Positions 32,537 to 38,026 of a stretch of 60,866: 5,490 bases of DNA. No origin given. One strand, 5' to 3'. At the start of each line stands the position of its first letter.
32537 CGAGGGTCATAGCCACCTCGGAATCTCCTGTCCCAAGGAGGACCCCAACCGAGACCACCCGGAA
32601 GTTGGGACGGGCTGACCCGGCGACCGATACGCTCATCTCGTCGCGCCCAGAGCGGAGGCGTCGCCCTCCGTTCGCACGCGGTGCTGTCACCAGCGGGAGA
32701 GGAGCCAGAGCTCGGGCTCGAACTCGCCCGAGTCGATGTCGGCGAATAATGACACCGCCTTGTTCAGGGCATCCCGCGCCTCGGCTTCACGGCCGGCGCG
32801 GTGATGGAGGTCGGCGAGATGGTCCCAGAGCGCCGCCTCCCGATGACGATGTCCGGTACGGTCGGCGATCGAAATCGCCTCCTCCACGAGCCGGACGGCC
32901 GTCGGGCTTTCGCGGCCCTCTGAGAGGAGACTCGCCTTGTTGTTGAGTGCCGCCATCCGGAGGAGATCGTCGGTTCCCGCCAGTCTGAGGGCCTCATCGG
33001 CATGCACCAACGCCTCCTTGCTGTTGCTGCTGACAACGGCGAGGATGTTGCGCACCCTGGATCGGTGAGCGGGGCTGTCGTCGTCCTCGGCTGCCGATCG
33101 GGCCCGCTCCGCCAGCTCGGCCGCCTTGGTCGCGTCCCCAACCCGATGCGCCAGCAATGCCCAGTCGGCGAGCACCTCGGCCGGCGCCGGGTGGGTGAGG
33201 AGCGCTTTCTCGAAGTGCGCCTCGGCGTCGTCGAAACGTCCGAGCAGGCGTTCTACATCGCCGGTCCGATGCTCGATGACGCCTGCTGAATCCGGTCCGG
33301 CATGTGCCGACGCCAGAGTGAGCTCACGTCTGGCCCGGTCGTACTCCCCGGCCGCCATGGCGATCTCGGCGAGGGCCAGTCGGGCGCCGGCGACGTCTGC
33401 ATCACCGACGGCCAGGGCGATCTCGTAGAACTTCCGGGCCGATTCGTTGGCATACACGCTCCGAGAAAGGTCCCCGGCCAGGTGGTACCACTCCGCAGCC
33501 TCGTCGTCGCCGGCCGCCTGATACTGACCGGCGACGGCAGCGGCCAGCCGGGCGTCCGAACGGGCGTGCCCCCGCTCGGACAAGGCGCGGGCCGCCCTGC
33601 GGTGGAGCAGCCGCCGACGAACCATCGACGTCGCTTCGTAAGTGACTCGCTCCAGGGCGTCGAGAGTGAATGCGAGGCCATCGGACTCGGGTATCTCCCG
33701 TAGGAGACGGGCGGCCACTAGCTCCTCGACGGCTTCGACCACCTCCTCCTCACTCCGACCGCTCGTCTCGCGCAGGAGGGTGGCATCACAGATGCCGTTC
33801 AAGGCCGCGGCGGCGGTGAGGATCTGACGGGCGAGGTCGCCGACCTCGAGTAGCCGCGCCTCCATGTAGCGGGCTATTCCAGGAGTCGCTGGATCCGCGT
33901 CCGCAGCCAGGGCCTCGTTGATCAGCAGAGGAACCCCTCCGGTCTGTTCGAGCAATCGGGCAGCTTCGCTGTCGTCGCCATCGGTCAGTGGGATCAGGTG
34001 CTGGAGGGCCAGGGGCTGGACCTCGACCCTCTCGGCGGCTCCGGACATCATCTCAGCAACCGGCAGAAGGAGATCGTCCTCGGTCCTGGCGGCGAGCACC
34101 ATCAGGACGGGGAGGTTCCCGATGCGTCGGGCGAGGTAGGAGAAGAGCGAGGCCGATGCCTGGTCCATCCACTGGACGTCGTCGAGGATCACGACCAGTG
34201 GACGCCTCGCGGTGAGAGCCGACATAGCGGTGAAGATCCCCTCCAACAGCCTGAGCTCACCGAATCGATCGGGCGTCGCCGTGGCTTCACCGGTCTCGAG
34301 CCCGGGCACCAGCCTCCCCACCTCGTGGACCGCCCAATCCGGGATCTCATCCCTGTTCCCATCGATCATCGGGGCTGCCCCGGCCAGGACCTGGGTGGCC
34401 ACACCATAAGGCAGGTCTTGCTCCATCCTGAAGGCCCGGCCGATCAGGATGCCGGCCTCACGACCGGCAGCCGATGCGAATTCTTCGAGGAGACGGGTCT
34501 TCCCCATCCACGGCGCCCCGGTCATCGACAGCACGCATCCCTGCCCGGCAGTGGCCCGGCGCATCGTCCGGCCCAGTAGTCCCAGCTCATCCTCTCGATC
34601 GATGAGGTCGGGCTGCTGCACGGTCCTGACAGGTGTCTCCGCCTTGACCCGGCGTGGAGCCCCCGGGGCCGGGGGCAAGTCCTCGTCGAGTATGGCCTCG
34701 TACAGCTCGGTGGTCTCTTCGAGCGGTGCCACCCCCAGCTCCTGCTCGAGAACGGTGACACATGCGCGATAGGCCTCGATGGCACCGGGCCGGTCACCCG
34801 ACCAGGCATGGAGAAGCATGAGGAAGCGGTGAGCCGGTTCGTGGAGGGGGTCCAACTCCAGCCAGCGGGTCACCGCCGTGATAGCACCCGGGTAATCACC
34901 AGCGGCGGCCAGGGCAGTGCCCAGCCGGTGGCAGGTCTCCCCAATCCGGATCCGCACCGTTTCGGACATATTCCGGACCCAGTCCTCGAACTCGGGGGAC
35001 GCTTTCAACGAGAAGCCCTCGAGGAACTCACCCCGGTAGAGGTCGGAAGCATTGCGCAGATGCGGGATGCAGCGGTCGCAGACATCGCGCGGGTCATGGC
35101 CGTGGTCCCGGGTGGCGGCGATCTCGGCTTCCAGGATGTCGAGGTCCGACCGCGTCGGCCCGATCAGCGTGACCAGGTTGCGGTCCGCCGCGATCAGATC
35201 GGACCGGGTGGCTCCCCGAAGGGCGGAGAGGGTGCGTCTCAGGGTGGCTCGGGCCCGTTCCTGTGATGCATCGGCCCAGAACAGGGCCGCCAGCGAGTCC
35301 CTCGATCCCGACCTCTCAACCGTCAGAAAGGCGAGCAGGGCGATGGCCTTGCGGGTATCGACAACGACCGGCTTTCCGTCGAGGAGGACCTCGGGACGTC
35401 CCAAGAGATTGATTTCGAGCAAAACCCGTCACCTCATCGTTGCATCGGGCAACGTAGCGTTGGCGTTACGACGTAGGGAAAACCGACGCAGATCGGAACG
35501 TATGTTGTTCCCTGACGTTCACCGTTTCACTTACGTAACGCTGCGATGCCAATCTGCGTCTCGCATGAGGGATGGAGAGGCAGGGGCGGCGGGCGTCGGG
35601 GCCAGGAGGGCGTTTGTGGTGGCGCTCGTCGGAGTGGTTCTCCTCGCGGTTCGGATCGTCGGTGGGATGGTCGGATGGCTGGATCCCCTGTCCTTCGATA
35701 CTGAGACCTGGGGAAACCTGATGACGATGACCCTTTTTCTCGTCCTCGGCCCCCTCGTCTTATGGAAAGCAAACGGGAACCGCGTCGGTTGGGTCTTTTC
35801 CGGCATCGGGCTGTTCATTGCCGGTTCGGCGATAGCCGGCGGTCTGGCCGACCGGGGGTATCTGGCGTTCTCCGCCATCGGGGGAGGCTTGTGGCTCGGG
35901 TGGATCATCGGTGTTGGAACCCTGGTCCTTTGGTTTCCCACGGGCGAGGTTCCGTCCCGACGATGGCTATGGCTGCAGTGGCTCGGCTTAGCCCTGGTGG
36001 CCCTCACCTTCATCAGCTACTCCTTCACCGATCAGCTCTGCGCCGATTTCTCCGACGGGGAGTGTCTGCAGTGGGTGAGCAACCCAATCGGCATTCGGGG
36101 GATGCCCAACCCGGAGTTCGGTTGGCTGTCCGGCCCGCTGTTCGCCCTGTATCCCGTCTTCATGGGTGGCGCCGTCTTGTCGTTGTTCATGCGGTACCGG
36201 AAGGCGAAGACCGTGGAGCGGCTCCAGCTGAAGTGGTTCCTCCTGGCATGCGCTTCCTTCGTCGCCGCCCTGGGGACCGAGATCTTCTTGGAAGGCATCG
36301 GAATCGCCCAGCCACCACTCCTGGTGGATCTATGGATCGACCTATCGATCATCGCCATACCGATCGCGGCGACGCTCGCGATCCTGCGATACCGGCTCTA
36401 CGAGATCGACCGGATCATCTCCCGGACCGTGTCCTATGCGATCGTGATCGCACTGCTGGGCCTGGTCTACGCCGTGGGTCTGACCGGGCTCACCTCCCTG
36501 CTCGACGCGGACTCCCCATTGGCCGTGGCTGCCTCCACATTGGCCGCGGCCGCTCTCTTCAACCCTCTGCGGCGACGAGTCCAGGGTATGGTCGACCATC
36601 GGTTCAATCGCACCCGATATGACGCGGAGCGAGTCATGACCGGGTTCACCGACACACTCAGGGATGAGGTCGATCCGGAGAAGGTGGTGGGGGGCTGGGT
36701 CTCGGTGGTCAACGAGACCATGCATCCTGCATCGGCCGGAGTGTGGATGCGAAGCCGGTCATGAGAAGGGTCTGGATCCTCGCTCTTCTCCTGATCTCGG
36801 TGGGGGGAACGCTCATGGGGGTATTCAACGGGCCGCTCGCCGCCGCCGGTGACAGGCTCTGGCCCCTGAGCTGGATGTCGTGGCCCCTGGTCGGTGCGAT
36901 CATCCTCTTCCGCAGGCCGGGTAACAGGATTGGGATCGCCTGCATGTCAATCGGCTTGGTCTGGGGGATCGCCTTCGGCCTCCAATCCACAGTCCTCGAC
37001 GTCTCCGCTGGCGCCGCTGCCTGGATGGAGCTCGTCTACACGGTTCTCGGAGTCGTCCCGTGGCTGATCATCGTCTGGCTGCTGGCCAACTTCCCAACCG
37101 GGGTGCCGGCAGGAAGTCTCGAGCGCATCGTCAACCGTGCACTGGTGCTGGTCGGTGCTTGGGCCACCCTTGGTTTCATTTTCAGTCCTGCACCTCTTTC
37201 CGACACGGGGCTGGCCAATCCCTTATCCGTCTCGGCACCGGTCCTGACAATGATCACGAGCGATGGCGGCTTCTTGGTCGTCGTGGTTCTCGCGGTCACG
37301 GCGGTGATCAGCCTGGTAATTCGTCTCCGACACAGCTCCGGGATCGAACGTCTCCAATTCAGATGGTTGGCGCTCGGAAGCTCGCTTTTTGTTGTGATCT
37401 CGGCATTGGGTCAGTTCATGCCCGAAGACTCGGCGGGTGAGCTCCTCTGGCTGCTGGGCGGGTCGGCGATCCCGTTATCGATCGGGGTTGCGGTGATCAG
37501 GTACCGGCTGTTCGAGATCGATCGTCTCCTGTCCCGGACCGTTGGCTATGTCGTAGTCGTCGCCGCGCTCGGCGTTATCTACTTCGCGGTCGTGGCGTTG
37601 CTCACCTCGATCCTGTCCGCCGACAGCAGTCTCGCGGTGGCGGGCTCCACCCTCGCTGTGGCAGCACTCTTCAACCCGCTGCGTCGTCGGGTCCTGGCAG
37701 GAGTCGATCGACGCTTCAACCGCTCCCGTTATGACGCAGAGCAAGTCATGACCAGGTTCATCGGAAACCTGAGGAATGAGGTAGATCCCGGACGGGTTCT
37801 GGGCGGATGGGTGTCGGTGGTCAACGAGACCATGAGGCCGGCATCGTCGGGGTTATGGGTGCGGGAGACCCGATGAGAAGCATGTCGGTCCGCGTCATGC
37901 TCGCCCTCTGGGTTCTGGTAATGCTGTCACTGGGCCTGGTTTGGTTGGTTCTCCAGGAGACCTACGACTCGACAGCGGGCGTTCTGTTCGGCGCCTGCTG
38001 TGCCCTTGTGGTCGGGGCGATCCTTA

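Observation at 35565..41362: Six-gene operon: three kinase-less membrane sensor paralogs, a PP2C/RsbW-kinase fusion and two STAS proteins, i.e. a partner-switching module with no sigma factor or other visible output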

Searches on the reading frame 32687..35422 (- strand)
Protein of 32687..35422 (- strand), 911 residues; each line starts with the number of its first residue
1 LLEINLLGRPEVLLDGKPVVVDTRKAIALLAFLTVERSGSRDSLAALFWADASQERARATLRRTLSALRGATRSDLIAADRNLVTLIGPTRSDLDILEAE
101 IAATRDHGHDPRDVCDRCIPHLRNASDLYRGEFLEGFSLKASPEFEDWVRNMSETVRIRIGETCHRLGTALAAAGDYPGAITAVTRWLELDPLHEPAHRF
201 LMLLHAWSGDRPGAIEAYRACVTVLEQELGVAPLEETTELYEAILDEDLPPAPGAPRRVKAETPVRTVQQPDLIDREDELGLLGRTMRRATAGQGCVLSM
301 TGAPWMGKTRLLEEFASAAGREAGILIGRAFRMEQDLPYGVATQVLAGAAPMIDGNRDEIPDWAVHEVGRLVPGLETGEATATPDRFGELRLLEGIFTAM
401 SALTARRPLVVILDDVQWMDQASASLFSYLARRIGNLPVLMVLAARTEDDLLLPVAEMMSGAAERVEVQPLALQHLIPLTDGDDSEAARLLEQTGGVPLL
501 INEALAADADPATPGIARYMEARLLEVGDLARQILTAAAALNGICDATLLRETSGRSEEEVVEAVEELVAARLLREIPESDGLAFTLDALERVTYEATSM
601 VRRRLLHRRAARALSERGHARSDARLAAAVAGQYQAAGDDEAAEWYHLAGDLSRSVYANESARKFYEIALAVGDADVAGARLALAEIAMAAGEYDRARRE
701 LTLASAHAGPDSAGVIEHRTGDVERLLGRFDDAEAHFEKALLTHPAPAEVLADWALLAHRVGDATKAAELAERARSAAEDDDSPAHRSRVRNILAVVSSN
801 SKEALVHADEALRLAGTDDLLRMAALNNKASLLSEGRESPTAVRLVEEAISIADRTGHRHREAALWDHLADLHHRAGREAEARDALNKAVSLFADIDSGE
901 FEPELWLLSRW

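Call 4: search_protein_families(library=pfam, proteins=[window:32687-35422:-], max_evalue=0.01)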
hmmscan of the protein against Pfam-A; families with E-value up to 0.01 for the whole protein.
window:32687-35422:- (911 aa): 13 families
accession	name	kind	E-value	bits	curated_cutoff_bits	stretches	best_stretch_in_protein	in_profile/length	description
PF03704.23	BTAD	-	1.6e-19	71.1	22.1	1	110-245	17-146/146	Bacterial transcriptional activator domain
PF13191.12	AAA_16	-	7.9e-18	65.9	32.6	1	275-442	4-167/167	AAA ATPase domain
PF07719.23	TPR_2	-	3.2e-13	49.1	27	0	863-893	1-31/34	Tetratricopeptide repeat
PF13424.12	TPR_12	-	5.5e-12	46.1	30.1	2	823-893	3-75/77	Tetratricopeptide repeat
PF13428.12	TPR_14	-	2.3e-10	40.5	23.5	0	864-895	2-33/44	Tetratricopeptide repeat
PF00515.34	TPR_1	-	1.4e-08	34.6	27.8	0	725-742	12-29/34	Tetratricopeptide repeat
PF14559.12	TPR_19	-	4e-08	33.9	25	1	661-712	9-59/68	Tetratricopeptide repeat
PF13181.12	TPR_8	-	2.9e-07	30.6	25.7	0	864-893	2-31/34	Tetratricopeptide repeat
PF13432.12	TPR_16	-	0.00061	20.6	32.7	1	727-780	10-63/65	Tetratricopeptide repeat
PF13176.12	TPR_7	-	0.00064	20.1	27.9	0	163-194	1-34/36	Tetratricopeptide repeat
PF25064.1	ARM_TT21_5th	-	0.0025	18.6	27.8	0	730-811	17-98/117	TT21 fifth ARM repeats domain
PF13174.12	TPR_6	-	0.0029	18.6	26.3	0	868-894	5-31/33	Tetratricopeptide repeat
PF23231.1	HAT_Syf1_CNRKL1_C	-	0.0033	16.7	27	0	635-712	236-314/397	Pre-mRNA-splicing factor Syf1/CRNKL1 C-terminal HAT repeat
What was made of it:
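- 32687..35422 (-): Divergent large SARP-type regulator (called C2 here): BTAD + AAA_16 (NOD-like ATPase) + TPR, the AfsR-like architecture. Candidate activator of the boxes below. The start codon is uncertain. Pfam BTAD 1.6e-19, AAA_16 7.9e-18 and TPR (call 4).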

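Call 90: search_protein_families(library=ncbifam, proteins=[window:32687-35422:-], max_evalue=0.01)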
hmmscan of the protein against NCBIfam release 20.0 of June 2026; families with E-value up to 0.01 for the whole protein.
window:32687-35422:- (911 aa): 7 families
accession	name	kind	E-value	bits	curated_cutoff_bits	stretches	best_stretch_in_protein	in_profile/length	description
NF053617.1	SARPRegAfsRStmc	equivalog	9.6e-15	53.6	1430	2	5-314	32-339/986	SARP-family global regulator AfsR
TIGR03903.1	TOMM_kin_cyc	equivalog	7.6e-13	47.2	705.75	1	393-643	620-890/1267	TOMM system kinase/cyclase fusion protein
TIGR02917.1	PEP_TPR_lipo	equivalog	7e-09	34.1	312.2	1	631-813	113-289/899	XrtA/PEP-CTERM system TPR-repeat protein PrsT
NF041231.1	BagI_FevR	exception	4.6e-08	32.7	500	1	27-292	19-277/315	AfsR/SARP family transcriptional regulator BagI/FevR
NF040959.1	MamA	equivalog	7.6e-07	28.8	200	0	607-775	40-200/204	magnetosome protein MamA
TIGR02521.1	type_IV_pilW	equivalog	1.5e-05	24.7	154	0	674-842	27-188/234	type IV pilus biogenesis/stability protein PilW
NF053720.1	NsdA_fam_reg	subfamily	4.5e-05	23.1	75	1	802-903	218-320/432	NsdA family TPR-like regulatory protein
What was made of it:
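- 32687..35422 (-): The best NCBIfam match is AfsR, far below its cutoff (call 90).
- On Large SARP regulators (AfsR type), for the divergent gene: The AfsR model aligns with aa 5-314 (call 90).
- Closest known: AfsR and SARP-dependent promoters of Streptomyces. Same: The divergent regulator has the large-SARP layout, BTAD + NOD ATPase + TPR (calls 4, 90).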

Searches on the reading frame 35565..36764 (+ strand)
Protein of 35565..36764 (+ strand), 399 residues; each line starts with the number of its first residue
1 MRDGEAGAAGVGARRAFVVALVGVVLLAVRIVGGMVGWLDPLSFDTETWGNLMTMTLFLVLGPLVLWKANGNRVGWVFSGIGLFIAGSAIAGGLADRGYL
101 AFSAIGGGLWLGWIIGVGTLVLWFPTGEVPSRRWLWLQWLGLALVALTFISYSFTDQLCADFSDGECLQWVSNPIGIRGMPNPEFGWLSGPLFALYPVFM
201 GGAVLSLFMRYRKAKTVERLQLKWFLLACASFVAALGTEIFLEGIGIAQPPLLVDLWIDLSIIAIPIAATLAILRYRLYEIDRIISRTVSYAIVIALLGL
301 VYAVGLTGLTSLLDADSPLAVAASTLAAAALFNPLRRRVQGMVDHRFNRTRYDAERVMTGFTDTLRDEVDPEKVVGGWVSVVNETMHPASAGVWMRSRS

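Call 4: search_protein_families(library=pfam, proteins=[window:35565-36764:+], max_evalue=0.01)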
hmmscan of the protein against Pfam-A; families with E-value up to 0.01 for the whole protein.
window:35565-36764:+ (399 aa): 0 families

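Call 18: search_protein_families(library=ncbifam, proteins=[window:35565-36761:+], max_evalue=0.01)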
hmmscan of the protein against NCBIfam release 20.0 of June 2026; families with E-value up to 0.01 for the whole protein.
window:35565-36761:+ (399 aa): 0 families

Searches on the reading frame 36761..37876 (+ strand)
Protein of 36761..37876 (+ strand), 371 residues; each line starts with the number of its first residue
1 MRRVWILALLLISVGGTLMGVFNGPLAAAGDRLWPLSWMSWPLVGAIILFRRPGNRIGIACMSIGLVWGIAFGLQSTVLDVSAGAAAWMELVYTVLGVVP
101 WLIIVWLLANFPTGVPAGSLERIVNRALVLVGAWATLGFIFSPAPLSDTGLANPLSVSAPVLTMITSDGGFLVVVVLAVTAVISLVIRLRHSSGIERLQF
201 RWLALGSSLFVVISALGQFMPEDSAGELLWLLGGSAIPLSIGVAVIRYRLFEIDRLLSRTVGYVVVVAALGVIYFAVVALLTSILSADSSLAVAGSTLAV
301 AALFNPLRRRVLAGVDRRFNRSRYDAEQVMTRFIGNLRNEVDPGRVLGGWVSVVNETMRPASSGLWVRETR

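Call 4: search_protein_families(library=pfam, proteins=[window:36761-37876:+], max_evalue=0.01)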
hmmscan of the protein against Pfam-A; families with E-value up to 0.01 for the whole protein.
window:36761-37876:+ (371 aa): 1 family
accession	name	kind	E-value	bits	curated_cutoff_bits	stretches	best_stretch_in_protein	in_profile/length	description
PF16927.11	HisKA_7TM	-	5.3e-05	23.6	28.6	1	46-253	13-222/224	N-terminal 7TM region of histidine kinase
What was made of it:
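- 36761..37876 (+): Gene 2: membrane paralogue (371 aa), same tail (GAF start at 37784-37873). Weak HisKA_7TM match, 23.6 bits against a cutoff of 28.6 (call 4).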

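Call 18: search_protein_families(library=ncbifam, proteins=[window:36761-37873:+], max_evalue=0.01)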
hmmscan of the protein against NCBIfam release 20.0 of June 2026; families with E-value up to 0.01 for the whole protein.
window:36761-37873:+ (371 aa): 0 families
